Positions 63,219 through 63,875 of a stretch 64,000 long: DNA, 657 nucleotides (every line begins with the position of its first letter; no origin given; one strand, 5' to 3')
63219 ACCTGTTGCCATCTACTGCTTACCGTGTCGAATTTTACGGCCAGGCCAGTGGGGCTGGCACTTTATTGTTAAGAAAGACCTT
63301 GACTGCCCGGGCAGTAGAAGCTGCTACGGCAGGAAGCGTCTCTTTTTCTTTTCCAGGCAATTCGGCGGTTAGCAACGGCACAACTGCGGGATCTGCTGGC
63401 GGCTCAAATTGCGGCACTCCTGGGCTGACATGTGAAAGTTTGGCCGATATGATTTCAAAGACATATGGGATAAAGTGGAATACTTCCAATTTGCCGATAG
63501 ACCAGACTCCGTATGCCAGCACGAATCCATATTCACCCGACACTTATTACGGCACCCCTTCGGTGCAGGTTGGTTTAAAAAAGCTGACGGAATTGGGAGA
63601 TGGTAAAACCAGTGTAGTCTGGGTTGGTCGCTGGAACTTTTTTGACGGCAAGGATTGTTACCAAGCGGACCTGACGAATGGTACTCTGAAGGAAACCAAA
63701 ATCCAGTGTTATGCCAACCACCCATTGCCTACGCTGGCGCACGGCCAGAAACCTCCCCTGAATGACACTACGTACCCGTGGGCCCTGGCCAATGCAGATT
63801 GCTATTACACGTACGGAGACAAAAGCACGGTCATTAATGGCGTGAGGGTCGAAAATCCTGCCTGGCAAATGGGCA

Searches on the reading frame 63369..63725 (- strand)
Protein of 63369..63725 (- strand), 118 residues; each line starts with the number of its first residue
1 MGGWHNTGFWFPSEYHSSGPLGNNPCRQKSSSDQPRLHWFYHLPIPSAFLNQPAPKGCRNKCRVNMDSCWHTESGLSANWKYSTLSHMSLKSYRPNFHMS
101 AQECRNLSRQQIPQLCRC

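Call 45: search_protein_families(library=pfam, proteins=[window:63369-63725:-])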
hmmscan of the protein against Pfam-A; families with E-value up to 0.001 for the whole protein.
window:63369-63725:- (118 aa): 0 families

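Call 59: find_encoding_contigs(protein=window:63369-63725:-, flank=10000, max_places=4)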
Protein window:63369-63725:- (118 aa): no gene with exactly this product is on record in the collection.
